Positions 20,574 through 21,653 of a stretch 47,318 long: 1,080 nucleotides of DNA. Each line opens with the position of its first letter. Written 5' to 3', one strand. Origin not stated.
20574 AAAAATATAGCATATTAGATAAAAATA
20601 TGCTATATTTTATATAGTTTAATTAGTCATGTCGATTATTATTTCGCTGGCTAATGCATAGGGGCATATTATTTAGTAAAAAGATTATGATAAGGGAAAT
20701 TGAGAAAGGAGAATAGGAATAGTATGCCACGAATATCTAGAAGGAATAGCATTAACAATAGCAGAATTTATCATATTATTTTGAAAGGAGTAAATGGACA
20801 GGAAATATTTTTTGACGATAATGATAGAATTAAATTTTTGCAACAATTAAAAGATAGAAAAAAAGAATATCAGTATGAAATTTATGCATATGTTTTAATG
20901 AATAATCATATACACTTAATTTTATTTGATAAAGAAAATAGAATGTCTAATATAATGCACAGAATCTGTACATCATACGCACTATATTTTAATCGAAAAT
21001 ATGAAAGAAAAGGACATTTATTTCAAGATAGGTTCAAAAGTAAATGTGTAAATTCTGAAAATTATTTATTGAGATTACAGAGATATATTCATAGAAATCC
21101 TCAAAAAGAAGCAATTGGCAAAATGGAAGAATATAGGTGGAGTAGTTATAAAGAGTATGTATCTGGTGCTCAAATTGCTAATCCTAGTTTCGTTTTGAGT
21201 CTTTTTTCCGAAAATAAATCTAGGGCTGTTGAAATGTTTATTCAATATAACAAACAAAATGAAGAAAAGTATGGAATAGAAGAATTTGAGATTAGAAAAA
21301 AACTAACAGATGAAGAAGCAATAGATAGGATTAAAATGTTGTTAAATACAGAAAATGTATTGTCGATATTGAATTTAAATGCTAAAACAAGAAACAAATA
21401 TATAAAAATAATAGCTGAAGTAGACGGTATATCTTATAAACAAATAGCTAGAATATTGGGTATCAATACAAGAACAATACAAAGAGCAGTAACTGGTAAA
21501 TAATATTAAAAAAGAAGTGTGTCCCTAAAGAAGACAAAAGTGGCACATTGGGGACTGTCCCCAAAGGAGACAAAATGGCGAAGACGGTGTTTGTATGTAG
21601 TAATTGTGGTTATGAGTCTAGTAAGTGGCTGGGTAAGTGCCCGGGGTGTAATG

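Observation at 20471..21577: RAYT-type HUH/Y1 transposase bracketed by inverted REP-A copies: a REPtron in a low-GC Firmicute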

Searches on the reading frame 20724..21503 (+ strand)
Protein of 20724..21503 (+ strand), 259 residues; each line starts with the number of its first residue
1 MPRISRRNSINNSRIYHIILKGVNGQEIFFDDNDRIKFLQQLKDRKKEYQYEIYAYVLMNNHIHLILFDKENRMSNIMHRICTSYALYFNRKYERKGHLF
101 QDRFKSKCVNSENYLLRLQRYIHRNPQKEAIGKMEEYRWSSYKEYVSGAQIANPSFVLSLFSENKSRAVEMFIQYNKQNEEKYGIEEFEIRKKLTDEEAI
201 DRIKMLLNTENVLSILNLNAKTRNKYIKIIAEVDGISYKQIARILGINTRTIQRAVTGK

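Call 5: search_protein_families(library=pfam, proteins=[window:20724-21503:+], max_evalue=1)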
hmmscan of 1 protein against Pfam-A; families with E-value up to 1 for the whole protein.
window:20724-21503:+ (259 aa): 14 families
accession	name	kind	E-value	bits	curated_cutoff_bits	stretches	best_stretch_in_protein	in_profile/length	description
PF01797.21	Y1_Tnp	-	9.9e-13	48.7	23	1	15-125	6-121/121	Transposase IS200 like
PF13384.12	HTH_23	-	1.7e-05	25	24.6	1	229-255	10-37/50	Homeodomain-like domain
PF08281.18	Sigma70_r4_2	-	0.0002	21.4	25.7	1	232-256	23-47/54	Sigma-70, region 4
PF13551.12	HTH_29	-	0.0014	19.1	28.1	1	231-256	7-33/64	Winged helix-turn helix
PF20432.4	Xre-like-HTH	-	0.0019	18.9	25.8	1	230-254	18-42/63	Antitoxin Xre-like helix-turn-helix domain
PF13730.12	HTH_36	-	0.017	15.3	25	1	235-256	22-46/55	Helix-turn-helix domain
PF13936.12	HTH_38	-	0.018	15.2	27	1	234-254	19-39/44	Helix-turn-helix domain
PF13518.12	HTH_28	-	0.021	15.3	25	1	232-255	8-32/52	Helix-turn-helix domain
PF08279.18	HTH_11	-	0.021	15.1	25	1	225-256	4-36/55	HTH domain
PF19889.5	DUF6362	-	0.026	15.3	31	1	169-255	12-90/98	Domain of unknown function (DUF6362)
PF13412.12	HTH_24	-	0.033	14.2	21.9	1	229-256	11-38/48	Winged helix-turn-helix DNA-binding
PF13542.12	HTH_Tnp_ISL3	-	0.041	13.8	27.4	1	235-256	27-47/51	Helix-turn-helix domain of transposase family ISL3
PF25787.1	HTH_SB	-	0.058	13.6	43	1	221-254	10-41/53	Sleeping Beauty transposase HTH domain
PF02216.22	B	-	0.14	12.6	27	1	211-231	14-34/53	B domain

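Call 6: search_protein_families(library=ncbifam, proteins=[window:20724-21503:+], max_evalue=1)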
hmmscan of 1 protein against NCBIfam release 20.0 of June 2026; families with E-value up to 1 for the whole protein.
window:20724-21503:+ (259 aa): 10 families
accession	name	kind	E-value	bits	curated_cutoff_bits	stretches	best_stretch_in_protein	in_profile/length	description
NF047646.1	REP_Tyr_transpos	equivalog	5e-18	65.4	80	1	8-140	4-146/146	REP-associated tyrosine transposase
TIGR02937.1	sigma70-ECF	superfamily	0.00027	20.6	42.9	1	36-256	37-154/165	sigma-70 family RNA polymerase sigma factor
NF005385.0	PRK06930.1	subfamily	0.0011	18.7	136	1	185-256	89-151/170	positive control sigma-like factor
TIGR00219.1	mreC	equivalog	0.0086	15.3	92.75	1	136-252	27-141/283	rod shape-determining protein MreC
NF009180.0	PRK12528.1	subfamily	0.0093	16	184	1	203-256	105-154/165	RNA polymerase sigma factor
NF033573.1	transpos_IS200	equivalog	0.021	15.1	55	1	16-96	13-93/126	IS200/IS605 family transposase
NF009189.0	PRK12537.1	equivalog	0.042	13.4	261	1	184-249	99-163/182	RNA polymerase sigma factor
TIGR02999.1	Sig-70_X6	subfamily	0.094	12.6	126.15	1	195-254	111-169/183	ECF-type sigma factor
NF007228.0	PRK09646.1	subfamily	0.099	12.3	226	1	177-253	105-176/194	ECF RNA polymerase sigma factor SigK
NF049845.1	Xre_ParS_antitoxin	subfamily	0.12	12.5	90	1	227-256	7-36/112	type II RES/Xre toxin-antitoxin system antitoxin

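Call 11: find_homologous_proteins(query=window:20724-21503:+)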
Query window:20724-21503:+ (259 aa): 1191 proteins with E <= 0.001 among 1330 candidates; the best 120 are listed.
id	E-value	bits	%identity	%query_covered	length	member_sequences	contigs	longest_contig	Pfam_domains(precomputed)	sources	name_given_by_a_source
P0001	1.0e-162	557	99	100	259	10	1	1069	PF13384.13,PF01797.22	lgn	-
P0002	7.4e-131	453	79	100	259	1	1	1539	PF13384.13,PF01797.22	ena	-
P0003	2.6e-111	389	67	100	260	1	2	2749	PF01797.22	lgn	-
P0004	1.6e-109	383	65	100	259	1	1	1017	PF01797.22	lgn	-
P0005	4.5e-106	372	64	100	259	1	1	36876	PF01797.22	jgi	-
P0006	4.4e-104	365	64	100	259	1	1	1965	PF01797.22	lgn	-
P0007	2.3e-103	363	63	100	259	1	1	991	PF01797.22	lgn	-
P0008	9.9e-103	361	64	100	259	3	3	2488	PF01797.22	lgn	-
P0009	2.4e-101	356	64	100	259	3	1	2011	PF01797.22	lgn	-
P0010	3.1e-101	356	64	99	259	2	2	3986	PF01797.22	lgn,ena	-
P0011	4.9e-101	355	63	100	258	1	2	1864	PF01797.22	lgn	-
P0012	1.2e-98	347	59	100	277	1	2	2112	PF01797.22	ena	-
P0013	3.6e-98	346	63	100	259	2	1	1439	PF01797.22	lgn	-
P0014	8.2e-98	345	61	100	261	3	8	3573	PF01797.22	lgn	-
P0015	2.1e-97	343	59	100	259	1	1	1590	PF01797.22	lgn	-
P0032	2.6e-78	281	52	99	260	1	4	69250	PF01797.22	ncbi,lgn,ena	-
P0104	7.0e-56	207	41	98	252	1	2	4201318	PF01797.22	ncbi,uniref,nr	ncbi:transposase [Clostridium aceticum]|uniref:Transposase n=1 Tax=Clostridium aceticum TaxID=84022 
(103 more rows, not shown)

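Call 13: find_encoding_contigs(protein=window:20724-21503:+, flank=10000, max_places=6)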
Protein window:20724-21503:+ (259 aa): 22 contigs read that carry it; 6 places shown.
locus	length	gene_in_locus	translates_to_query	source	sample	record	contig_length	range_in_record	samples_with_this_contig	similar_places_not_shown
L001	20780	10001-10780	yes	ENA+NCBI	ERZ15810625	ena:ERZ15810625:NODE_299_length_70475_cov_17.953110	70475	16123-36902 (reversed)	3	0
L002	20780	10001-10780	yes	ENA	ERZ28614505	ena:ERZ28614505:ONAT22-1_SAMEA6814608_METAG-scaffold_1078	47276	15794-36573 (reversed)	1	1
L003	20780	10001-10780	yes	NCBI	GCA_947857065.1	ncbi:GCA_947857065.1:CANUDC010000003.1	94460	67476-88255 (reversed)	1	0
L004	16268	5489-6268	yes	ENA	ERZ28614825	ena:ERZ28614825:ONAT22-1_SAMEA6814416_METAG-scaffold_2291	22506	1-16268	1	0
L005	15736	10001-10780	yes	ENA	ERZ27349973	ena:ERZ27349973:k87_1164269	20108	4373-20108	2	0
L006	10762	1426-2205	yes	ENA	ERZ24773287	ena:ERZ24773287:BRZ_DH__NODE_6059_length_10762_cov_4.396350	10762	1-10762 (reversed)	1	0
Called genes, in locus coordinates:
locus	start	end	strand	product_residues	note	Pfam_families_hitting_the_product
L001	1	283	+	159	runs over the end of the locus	PF04472:SepF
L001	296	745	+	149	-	PF05103:DivIVA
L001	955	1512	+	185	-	PF03602:Cons_hypoth95, PF05175:MTS, PF02475:TRM5-TYW2_MTfase (weak), PF02086:MethyltransfD12 (faint), PF09445:Methyltransf_15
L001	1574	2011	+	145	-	-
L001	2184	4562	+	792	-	PF13491:FtsK_4TM, PF17854:FtsK_alpha, PF01580:FtsK_SpoIIIE, PF09397:FtsK_gamma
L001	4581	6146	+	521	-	-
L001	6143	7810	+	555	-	PF00753:Lactamase_B (weak), PF23023:Anti-Pycsar_Apyc1, PF16661:Lactamase_B_6, PF10996:Beta-Casp, PF07521:RMMBL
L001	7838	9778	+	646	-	PF00723:Glyco_hydro_15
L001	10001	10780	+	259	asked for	PF13384:HTH_23 (faint), PF01797:Y1_Tnp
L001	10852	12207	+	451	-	PF18073:Zn_ribbon_LapB, PF13481:AAA_25, PF03796:DnaB_C, PF06745:ATPase, PF08423:Rad51 (weak), PF23442:DUF7125, PF06745:ATPase, PF13541:ChlI, +2 more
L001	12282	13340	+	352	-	PF02457:DAC, PF10635:DisA-linker, PF14520:HHH_5 (faint)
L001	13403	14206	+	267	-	PF00160:Pro_isomerase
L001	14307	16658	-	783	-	PF00488:MutS_V, PF20297:MSSS (weak), PF01713:Smr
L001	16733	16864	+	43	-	-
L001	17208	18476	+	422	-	-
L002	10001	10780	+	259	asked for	PF13384:HTH_23 (faint), PF01797:Y1_Tnp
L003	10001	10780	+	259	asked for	PF13384:HTH_23 (faint), PF01797:Y1_Tnp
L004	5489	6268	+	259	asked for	PF13384:HTH_23 (faint), PF01797:Y1_Tnp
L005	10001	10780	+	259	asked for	PF13384:HTH_23 (faint), PF01797:Y1_Tnp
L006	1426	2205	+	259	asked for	PF13384:HTH_23 (faint), PF01797:Y1_Tnp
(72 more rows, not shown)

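Call 15: find_encoding_contigs(protein=P0005, flank=6000, max_places=2)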
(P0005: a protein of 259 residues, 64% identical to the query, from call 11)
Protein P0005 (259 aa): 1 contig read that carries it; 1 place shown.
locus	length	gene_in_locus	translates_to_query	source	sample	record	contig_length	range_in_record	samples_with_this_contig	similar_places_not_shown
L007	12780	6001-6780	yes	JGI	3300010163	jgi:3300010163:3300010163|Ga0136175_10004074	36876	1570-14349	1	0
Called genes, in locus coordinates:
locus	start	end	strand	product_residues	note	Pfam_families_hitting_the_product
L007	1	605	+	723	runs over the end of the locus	?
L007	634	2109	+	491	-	-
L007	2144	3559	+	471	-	PF00753:Lactamase_B, PF23023:Anti-Pycsar_Apyc1, PF12706:Lactamase_B_2 (faint), PF16661:Lactamase_B_6, PF10996:Beta-Casp, PF07521:RMMBL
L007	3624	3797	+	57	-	-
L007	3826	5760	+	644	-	PF00723:Glyco_hydro_15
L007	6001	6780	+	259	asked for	PF01797:Y1_Tnp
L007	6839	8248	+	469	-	PF18073:Zn_ribbon_LapB, PF13481:AAA_25, PF03796:DnaB_C, PF06745:ATPase, PF23442:DUF7125, PF06745:ATPase, PF13541:ChlI, PF05362:Lon_C (weak), +1 more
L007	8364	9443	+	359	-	PF02457:DAC, PF10635:DisA-linker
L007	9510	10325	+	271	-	PF00160:Pro_isomerase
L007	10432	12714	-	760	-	PF00488:MutS_V, PF01713:Smr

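Call 16: find_encoding_contigs(protein=P0032, flank=6000, max_places=2)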
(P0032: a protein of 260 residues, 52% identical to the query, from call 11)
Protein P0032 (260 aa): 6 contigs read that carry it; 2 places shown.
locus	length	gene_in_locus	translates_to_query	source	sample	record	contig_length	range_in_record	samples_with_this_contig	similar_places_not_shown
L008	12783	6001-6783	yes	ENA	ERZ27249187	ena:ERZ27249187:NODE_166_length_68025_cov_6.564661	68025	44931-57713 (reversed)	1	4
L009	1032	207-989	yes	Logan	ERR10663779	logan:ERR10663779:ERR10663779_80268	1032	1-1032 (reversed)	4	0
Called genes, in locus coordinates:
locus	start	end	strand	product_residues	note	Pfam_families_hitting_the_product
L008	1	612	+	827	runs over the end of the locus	PF17854:FtsK_alpha, PF01580:FtsK_SpoIIIE, PF09397:FtsK_gamma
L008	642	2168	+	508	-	-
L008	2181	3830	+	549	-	PF00753:Lactamase_B, PF16661:Lactamase_B_6, PF23023:Anti-Pycsar_Apyc1, PF10996:Beta-Casp, PF07521:RMMBL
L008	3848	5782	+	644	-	PF00723:Glyco_hydro_15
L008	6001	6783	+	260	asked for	PF01797:Y1_Tnp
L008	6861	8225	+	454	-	PF18073:Zn_ribbon_LapB, PF00154:RecA_N (weak), PF03796:DnaB_C, PF06745:ATPase, PF08423:Rad51 (weak), PF13481:AAA_25, PF23442:DUF7125, PF06745:ATPase, +2 more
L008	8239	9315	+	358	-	PF02457:DAC, PF10635:DisA-linker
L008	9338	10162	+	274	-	PF00160:Pro_isomerase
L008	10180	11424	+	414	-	-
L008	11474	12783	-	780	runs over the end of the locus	PF00488:MutS_V, PF01713:Smr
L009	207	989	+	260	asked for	PF01797:Y1_Tnp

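Call 17: find_encoding_contigs(protein=P0104, flank=6000, max_places=3)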
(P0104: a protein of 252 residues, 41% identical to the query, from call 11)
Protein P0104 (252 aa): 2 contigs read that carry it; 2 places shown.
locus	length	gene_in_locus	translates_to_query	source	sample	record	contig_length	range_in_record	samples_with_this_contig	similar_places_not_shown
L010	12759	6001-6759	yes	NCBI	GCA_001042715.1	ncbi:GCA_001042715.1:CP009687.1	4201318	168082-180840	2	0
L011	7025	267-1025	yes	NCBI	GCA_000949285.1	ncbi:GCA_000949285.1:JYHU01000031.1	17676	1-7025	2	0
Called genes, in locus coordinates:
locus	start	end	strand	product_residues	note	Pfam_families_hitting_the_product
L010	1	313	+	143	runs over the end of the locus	PF08780:NTase_sub_bind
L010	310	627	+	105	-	PF01909:NTP_transf_2, PF18765:Polbeta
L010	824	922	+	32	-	PF16935:Hol_Tox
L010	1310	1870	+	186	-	PF07833:Cu_amine_oxidN1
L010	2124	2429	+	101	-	PF01909:NTP_transf_2, PF18765:Polbeta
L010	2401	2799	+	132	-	PF08780:NTase_sub_bind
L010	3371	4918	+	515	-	PF13384:HTH_23 (weak), PF00665:rve, PF22483:Mu-transpos_C_2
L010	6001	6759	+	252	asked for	PF01797:Y1_Tnp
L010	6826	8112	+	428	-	PF05362:Lon_C (weak), PF13541:ChlI, PF01078:Mg_chelatase, PF00158:Sigma54_activat, PF07728:AAA_5, PF00493:MCM (weak)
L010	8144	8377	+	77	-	PF13335:Mg_chelatase_C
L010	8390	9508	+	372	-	PF14520:HHH_5 (weak), PF02481:DNA_processg_A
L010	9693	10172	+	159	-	PF04892:VanZ-LLP1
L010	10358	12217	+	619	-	PF13727:CoA_binding_3, PF02254:TrkA_N (faint), PF02629:CoA_binding (faint), PF01073:3Beta_HSD, PF01370:Epimerase, PF02719:Polysacc_synt_2, PF04321:RmlD_sub_bind, PF16363:GDP_Man_Dehyd, +1 more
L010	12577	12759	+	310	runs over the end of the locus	PF03816:LytR_cpsA_psr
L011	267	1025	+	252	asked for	PF01797:Y1_Tnp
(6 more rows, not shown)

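Call 22: search_solved_structures(query=window:20724-21503:+, max_evalue=1, show_alignments=2)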
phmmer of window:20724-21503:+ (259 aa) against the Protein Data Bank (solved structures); distinct sequences matched with E-value up to 1: 1.
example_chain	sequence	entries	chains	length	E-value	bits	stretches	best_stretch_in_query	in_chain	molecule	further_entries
8xje_A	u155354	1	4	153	0.49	13.1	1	161-236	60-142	YqeY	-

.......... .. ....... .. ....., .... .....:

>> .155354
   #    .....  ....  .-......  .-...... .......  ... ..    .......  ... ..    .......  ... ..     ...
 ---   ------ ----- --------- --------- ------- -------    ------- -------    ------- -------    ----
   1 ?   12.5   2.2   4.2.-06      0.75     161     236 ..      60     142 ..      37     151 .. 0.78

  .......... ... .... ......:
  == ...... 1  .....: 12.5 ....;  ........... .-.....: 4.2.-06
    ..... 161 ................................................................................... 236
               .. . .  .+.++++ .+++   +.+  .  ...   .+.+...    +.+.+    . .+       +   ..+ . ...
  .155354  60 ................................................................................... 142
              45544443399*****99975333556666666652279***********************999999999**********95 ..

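Call 32: search_solved_structures(query=A1, max_evalue=1, show_alignments=2)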
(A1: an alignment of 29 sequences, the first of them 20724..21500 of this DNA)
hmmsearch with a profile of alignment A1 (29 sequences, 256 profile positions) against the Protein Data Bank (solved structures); distinct sequences matched with E-value up to 1: 4.
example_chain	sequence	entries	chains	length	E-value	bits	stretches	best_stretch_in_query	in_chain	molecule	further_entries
4er8_A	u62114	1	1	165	0.00013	24.8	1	33-141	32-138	TnpArep for protein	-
5h7b_A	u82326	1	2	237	0.5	13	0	195-241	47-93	Immunoglobulin G-binding protein A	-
2l1w_A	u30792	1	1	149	0.53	12.9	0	113-203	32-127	Calmodulin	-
5h79_D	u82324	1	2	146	0.67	12.6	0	195-241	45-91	Immunoglobulin G-binding protein A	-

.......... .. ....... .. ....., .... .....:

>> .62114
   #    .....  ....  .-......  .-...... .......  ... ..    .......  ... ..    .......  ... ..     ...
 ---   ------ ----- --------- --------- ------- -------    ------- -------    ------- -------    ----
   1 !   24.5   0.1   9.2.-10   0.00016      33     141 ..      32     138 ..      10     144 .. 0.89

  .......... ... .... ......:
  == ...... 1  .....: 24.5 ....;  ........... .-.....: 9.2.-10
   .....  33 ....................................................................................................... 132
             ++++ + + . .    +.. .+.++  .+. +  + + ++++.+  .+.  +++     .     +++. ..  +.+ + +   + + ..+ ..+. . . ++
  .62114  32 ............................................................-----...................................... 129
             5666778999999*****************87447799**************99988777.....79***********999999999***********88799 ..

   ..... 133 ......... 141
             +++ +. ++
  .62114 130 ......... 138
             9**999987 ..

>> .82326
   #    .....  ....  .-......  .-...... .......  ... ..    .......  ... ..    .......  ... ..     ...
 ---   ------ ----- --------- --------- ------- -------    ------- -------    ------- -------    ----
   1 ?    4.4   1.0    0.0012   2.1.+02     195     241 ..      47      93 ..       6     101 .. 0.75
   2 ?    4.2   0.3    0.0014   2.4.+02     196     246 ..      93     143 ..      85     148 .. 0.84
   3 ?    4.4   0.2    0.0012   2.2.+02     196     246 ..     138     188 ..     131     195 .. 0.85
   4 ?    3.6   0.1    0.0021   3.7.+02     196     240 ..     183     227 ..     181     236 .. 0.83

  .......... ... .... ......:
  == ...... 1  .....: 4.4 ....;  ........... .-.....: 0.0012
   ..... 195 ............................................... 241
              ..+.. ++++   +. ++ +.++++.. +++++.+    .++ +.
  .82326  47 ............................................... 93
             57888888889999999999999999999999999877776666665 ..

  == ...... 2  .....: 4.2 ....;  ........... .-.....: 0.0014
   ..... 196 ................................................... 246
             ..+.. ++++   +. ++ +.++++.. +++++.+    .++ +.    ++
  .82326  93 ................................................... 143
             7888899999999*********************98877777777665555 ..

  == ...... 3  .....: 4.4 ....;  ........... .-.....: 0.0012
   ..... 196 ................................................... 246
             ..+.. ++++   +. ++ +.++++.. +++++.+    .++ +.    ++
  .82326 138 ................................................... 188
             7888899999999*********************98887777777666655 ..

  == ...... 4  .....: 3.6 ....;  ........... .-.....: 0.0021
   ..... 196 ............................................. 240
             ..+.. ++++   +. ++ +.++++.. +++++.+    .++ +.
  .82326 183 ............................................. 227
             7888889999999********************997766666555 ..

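Call 33: find_related_loci(query=A1, collection=metagenome_contigs, flank=4000)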
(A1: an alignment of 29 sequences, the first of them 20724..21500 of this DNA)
Query A1 (259 aa) in metagenome_contigs; peptide patterns used: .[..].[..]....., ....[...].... (x = any residue, [..] = any of these).
600 stretches matched a pattern (row limit reached: there are more); 556 encode a relative of the query (tblastn E <= 1e-3); the best 80 are kept; 80 distinct loci.
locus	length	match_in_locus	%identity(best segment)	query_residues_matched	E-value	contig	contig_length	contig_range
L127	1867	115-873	44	1-254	3e-70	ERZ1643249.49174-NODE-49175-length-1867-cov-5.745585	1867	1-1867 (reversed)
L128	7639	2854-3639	47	1-255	1e-65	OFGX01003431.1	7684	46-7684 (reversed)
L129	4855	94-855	43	1-257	3e-61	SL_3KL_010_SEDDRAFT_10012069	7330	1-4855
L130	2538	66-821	41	1-255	3e-61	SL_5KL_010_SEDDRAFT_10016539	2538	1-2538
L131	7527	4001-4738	45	1-248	7e-60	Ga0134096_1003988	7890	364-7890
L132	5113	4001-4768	42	1-259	8e-60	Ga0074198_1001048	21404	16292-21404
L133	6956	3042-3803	40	1-255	1e-59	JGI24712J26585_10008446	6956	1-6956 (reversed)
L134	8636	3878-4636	43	1-255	3e-59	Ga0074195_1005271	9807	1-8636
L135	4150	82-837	42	1-255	5e-59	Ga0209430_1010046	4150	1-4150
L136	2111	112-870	41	1-255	7e-59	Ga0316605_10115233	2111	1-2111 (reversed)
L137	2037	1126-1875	40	1-254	6e-59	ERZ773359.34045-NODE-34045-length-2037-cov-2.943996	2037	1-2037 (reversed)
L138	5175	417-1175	41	1-255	9e-57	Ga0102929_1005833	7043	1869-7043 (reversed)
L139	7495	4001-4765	39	1-252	3e-56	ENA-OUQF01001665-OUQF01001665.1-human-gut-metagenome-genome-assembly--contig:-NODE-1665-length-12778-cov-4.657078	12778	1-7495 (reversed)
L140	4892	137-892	40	1-254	2e-55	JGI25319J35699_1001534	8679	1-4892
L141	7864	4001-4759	37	1-255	2e-55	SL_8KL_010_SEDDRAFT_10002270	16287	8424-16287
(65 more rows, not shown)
